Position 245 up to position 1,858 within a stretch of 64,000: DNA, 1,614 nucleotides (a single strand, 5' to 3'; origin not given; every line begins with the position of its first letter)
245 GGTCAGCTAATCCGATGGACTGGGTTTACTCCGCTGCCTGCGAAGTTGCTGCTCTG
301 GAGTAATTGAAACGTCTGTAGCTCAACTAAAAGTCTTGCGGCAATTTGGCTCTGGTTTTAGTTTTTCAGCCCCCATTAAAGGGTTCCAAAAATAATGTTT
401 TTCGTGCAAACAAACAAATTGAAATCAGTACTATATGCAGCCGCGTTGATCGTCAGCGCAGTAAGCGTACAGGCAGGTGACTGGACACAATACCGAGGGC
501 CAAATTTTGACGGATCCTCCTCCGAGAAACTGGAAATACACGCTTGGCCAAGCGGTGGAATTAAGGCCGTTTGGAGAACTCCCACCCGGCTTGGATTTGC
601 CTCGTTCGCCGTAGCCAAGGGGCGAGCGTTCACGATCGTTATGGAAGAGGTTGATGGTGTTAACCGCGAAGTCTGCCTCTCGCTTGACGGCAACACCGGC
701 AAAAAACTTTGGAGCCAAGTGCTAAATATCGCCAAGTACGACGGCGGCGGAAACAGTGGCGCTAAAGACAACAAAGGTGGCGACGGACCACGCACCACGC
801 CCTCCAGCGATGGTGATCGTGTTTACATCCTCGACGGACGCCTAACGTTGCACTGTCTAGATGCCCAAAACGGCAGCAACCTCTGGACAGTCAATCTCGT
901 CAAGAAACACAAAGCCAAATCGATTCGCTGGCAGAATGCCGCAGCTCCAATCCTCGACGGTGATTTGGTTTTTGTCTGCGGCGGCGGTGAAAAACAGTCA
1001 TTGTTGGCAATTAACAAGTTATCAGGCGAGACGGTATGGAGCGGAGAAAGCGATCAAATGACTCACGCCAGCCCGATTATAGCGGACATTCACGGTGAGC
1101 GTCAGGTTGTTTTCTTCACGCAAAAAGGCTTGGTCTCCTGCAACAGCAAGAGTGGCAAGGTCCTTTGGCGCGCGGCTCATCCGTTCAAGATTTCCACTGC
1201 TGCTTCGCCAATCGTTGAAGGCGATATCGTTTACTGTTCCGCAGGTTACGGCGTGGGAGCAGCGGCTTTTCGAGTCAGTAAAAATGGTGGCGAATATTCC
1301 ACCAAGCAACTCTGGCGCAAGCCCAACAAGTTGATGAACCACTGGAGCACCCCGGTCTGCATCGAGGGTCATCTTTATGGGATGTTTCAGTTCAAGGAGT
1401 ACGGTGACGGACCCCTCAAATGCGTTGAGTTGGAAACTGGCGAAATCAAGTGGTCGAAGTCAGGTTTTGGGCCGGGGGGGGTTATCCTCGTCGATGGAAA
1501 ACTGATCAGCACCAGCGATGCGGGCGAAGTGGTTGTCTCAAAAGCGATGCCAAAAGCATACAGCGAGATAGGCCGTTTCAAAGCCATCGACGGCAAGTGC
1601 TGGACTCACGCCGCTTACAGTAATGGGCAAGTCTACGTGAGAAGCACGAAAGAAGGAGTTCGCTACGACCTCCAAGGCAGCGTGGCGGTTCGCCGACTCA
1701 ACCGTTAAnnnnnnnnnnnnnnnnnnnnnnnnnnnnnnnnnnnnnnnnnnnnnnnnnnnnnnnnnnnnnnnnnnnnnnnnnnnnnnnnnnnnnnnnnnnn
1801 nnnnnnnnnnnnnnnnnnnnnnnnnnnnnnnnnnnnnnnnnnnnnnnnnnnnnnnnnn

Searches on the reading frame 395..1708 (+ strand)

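Call 48: search_protein_families(library=pfam, proteins=[window:395-1708:+], max_evalue=0.00001)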
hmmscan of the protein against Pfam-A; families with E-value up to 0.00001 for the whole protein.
window:395-1708:+ (437 aa): 4 families
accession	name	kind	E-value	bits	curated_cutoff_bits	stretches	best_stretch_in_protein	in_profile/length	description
PF13360.13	PQQ_2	-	2.5e-29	103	27.6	1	95-354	6-232/233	Outer membrane protein assembly factor BamB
PF13570.13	Beta-prop_ACSF4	-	6.9e-10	39.3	133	1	137-283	58-193/329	Beta-alanine-activating enzyme, beta-propeller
PF23727.1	Beta-prop_FAM234A_B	-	1.8e-06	27.2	26.4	0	152-227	54-129/467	FAM234A/B beta-propeller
PF01011.28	PQQ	-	2e-06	27.2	26.7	0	180-238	537-594/595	Glucose/ethanol/alcohol dehydrogenase, beta-propeller domain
